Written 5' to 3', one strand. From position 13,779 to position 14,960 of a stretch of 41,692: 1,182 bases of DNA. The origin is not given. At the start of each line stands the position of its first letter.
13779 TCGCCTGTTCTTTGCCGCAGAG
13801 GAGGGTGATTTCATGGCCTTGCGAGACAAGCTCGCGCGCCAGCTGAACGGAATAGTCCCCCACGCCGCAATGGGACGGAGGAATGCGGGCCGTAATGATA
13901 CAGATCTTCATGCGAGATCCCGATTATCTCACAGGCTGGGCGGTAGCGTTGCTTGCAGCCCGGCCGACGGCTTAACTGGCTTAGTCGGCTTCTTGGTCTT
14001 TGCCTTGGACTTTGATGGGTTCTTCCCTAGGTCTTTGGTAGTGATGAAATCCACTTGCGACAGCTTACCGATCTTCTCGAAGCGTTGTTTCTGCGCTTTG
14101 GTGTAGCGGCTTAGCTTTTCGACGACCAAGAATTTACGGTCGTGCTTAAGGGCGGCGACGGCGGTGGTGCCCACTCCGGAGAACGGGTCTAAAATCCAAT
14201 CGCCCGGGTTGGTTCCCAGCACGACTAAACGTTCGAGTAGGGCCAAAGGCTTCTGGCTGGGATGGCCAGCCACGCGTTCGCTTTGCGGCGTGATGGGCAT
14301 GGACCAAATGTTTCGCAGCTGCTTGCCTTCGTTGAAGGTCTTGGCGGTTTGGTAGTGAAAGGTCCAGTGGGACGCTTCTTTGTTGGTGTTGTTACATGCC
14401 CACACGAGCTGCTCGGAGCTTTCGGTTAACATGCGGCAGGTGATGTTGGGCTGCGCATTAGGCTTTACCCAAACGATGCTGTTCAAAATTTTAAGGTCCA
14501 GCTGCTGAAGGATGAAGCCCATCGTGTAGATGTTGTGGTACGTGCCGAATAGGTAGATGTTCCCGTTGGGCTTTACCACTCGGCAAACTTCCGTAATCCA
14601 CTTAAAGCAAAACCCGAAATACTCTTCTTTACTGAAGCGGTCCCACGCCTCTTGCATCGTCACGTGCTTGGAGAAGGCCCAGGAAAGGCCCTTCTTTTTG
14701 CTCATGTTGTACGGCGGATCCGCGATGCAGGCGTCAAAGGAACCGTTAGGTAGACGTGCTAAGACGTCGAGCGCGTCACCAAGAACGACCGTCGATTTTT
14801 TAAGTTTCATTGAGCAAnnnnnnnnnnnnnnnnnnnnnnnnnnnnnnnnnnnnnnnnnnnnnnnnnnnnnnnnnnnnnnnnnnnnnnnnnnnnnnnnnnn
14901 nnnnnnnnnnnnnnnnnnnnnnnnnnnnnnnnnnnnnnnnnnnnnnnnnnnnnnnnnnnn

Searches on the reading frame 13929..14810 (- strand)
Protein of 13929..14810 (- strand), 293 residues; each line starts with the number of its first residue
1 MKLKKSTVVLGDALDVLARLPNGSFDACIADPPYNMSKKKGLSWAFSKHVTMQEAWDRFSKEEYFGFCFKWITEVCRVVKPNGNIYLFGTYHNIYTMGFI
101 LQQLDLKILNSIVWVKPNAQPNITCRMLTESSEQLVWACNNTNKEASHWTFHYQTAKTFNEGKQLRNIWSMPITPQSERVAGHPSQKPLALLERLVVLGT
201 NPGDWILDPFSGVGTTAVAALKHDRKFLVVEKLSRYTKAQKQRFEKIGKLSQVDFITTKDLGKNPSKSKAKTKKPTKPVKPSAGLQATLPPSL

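Call 3: search_protein_families(library=pfam, proteins=[window:13929-14810:-], max_evalue=0.01)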
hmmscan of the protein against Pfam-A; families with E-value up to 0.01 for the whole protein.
window:13929-14810:- (293 aa): 3 families
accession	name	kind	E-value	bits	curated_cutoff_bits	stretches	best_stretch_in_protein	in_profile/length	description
PF01555.25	N6_N4_Mtase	-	1.4e-46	159.7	26.7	1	26-239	2-218/221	DNA methylase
PF01170.24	UPF0020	-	0.00073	19.7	22.3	0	199-221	25-48/197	RMKL-like, methyltransferase domain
PF03602.21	Cons_hypoth95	-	0.0067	16.5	24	0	5-38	92-127/182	Conserved hypothetical protein 95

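Call 4: search_protein_families(library=ncbifam, proteins=[window:13929-14810:-], max_evalue=0.01)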
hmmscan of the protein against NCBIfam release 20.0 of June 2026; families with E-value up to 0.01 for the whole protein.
window:13929-14810:- (293 aa): 3 families
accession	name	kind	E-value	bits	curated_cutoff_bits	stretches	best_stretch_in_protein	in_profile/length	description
NF050803.1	DnaMtaseCcrMCaul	equivalog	7.8e-67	225.7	830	1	5-260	3-263/350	adenine-specific DNA-methyltransferase CcrM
NF008572.0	PRK11524.1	equivalog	4.4e-33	114.7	292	2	153-272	164-284/294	adenine-specific DNA-methyltransferase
NF010253.0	PRK13699.1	subfamily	1.3e-17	64.3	244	2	150-250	109-211/226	DNA methyltransferase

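Call 25: find_homologous_proteins(query=window:13929-14810:-, max_evalue=1e-10)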
Query window:13929-14810:- (293 aa): 4587 proteins with E <= 1e-10 among 6710 candidates; the best 120 are listed.
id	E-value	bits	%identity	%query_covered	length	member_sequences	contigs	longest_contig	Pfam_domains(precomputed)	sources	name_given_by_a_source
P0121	8.0e-170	582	88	98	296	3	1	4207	PF01555.25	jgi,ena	-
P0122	1.1e-149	516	80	94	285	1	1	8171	PF01555.25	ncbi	-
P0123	1.2e-148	512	80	89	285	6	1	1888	PF01555.25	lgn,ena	-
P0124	1.4e-146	505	77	95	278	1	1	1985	PF01555.25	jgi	jgi:site-specific DNA-methyltransferase (adenine-specific)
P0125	3.8e-137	475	77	86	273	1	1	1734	PF01555.25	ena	-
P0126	4.7e-131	455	71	88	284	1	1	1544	PF01555.25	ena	-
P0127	5.6e-129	448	69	88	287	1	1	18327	PF01555.25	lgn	-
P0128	6.9e-129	447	71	87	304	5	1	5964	PF01555.25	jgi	jgi:site-specific DNA-methyltransferase (adenine-specific)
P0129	9.0e-129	447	74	82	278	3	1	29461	PF01555.25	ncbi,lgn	-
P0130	2.5e-128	446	67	96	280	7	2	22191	PF01555.25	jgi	jgi:site-specific DNA-methyltransferase (adenine-specific)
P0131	1.2e-127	443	67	94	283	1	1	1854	PF01555.25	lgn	-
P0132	5.8e-127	441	73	84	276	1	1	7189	PF01555.25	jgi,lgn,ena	-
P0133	4.4e-126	438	64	97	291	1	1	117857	PF01555.25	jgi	-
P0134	9.1e-126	437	64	96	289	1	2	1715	PF01555.25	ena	-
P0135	9.5e-126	437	65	92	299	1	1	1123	PF01555.25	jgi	jgi:site-specific DNA-methyltransferase (adenine-specific)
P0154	3.8e-120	419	66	88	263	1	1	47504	PF01555.25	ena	-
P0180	2.2e-110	387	62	87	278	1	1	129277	PF01555.25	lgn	-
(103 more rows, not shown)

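Call 26: search_solved_structures(query=window:13929-14810:-, max_evalue=0.00001, show_alignments=1)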
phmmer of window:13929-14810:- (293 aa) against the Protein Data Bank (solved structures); distinct sequences matched with E-value up to 0.00001: 12.
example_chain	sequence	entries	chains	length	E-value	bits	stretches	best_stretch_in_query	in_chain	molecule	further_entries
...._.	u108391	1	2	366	1.2e-50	175.8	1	1-254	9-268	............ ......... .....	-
5hek_A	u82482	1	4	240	8.8e-27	97.5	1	21-244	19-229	Adenine specific DNA methyltransferase (DpnA)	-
5hfj_A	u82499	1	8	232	9e-27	97.4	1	21-244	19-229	Adenine specific DNA methyltransferase (DpnA)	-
9c3u_A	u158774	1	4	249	7.7e-21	77.9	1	153-237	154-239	Methyltransferase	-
8urk_A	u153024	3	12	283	1.1e-20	77.5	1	153-240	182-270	Methyltransferase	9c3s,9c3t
1nw8_A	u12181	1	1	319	4.8e-19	72.1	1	11-232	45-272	MODIFICATION METHYLASE RSRI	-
1eg2_A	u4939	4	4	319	5.4e-19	71.9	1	11-231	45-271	MODIFICATION METHYLASE RSRI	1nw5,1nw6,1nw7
8s9n_A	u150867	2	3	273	3.2e-18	69.4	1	8-244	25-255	DNA cytosine-N4 methyltransferase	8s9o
8s9m_A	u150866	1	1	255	3.8e-18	69.1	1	9-244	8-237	DNA cytosine-N4 methyltransferase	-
1g60_A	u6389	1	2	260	1.4e-15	60.6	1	182-237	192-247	Adenine-specific Methyltransferase MboIIA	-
2zie_A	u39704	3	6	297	5.4e-14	55.5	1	166-246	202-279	Putative modification methylase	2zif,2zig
1boo_A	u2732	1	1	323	1.2e-06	31.4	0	180-244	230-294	PROTEIN (N-4 CYTOSINE-SPECIFIC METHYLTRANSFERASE PVU II)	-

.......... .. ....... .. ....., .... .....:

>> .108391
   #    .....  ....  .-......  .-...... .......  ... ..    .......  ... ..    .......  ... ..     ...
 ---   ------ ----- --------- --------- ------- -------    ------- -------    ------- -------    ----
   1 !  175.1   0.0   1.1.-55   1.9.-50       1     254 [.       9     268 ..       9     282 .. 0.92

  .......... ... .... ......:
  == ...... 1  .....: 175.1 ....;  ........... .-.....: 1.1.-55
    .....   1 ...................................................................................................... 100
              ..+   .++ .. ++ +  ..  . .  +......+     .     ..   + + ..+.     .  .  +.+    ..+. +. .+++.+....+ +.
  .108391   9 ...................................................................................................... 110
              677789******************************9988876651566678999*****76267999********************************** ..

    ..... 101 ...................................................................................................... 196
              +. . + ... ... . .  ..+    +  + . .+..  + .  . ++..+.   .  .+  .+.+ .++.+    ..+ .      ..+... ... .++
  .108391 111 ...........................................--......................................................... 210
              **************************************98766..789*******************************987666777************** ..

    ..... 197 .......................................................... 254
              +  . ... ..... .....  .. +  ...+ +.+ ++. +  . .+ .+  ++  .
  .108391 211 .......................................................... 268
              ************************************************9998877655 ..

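Call 47: search_protein_families(library=padloc, proteins=[window:13929-14810:-], max_evalue=0.01)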
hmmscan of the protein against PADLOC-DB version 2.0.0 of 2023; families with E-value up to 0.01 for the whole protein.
window:13929-14810:- (293 aa): 67 families (the best 25 are shown)
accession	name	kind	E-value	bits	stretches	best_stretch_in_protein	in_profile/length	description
PDLC03371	MTase_II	-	1.1e-72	242.7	1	4-247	9-255/260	Type II methyltransferase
PDLC03216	MTase_II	-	7e-69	230.5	1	3-258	9-269/364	Type II methyltransferase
PDLC03738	oMTase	-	7e-64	213.9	1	5-260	20-281/376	orphan methyltransferase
PDLC03302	MTase_II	-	1.2e-42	144.5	1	4-263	3-278/626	Type II methyltransferase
PDLC03299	MTase_II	-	7.7e-41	138.5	2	155-257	167-270/296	Type II methyltransferase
PDLC03320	MTase_II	-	6.6e-30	102.3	2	142-250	173-280/289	Type II methyltransferase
PDLC03387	MTase_II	-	1.4e-26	91.4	2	97-245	131-276/289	Type II methyltransferase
PDLC03279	MTase_II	-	1.5e-26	90.9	1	22-244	375-584/587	Type II methyltransferase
PDLC03300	MTase_II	-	2.9e-26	90.2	1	5-267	11-299/302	Type II methyltransferase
PDLC03353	MTase_II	-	2.6e-25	87.4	1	3-244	7-250/260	Type II methyltransferase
PDLC03339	MTase_II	-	8e-25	85.4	2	159-249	185-276/399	Type II methyltransferase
PDLC03265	MTase_II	-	1.4e-24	85.1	2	7-120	26-128/333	Type II methyltransferase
PDLC03327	MTase_II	-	6.1e-20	69.7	1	11-232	45-272/319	Type II methyltransferase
PDLC03350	MTase_II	-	1.2e-19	68.9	1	7-250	58-301/312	Type II methyltransferase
PDLC03238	MTase_II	-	1.9e-19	68.1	2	11-107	129-215/428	Type II methyltransferase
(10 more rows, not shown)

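Call 52: find_encoding_contigs(protein=P0180, flank=5000, max_places=1)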
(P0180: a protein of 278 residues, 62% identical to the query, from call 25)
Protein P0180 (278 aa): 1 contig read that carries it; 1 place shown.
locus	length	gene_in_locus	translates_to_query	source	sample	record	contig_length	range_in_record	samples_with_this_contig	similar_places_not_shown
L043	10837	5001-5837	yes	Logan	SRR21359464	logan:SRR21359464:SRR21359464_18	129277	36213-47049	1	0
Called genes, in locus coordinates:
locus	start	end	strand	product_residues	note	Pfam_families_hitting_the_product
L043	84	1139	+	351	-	PF01636:APH, PF02958:EcKL (faint)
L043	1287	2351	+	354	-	PF00483:NTP_transferase, PF12804:NTP_transf_3 (weak)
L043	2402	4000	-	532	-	-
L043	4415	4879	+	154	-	PF02580:Tyr_Deacylase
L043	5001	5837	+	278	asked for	PF01555:N6_N4_Mtase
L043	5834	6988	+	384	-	PF02595:Gly_kinase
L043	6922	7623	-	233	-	PF21948:LplA-B_cat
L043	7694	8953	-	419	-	PF00364:Biotin_lipoyl, PF25917:BSH_RND (weak), PF25919:BSH_CusB (weak), PF25984:BSH_YknX (faint), PF02817:E3_binding, PF00198:2-oxoacid_dh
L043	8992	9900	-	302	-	PF16881:LIAS_N (weak), PF04055:Radical_SAM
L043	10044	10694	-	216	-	PF04055:Radical_SAM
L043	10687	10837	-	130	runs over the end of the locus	PF02823:ATP-synt_DE_N, PF00401:ATP-synt_DE (weak)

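Call 53: find_encoding_contigs(protein=P0154, flank=5000, max_places=1)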
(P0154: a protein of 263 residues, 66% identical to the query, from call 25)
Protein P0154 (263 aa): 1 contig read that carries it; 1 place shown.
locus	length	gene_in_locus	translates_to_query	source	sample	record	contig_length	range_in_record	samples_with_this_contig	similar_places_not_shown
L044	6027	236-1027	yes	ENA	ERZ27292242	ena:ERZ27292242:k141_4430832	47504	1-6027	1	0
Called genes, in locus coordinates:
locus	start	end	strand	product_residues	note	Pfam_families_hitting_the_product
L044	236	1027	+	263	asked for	PF01555:N6_N4_Mtase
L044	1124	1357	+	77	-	PF13459:Fer4_15 (weak), PF13370:Fer4_13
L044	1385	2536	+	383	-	PF02595:Gly_kinase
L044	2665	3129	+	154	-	-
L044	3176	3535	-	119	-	PF13183:Fer4_8 (faint), PF25160:LdpA_Fe-S-bd (faint), PF12838:Fer4_7, PF13187:Fer4_9 (weak), PF12797:Fer4_2 (weak), PF12837:Fer4_6 (weak), PF13237:Fer4_10 (weak), PF00037:Fer4 (weak), +2 more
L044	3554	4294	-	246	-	PF21948:LplA-B_cat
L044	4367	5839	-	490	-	PF00890:FAD_binding_2 (weak), PF01134:GIDA (faint), PF01266:DAO (faint), PF03486:HI0933_like (faint), PF07992:Pyr_redox_2, PF13738:Pyr_redox_3, PF00070:Pyr_redox, PF02852:Pyr_redox_dim, +1 more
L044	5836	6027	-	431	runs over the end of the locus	PF00364:Biotin_lipoyl, PF25917:BSH_RND (faint), PF25919:BSH_CusB (weak), PF25984:BSH_YknX (faint), PF25997:BSH_YhbJ (weak), PF02817:E3_binding, PF00198:2-oxoacid_dh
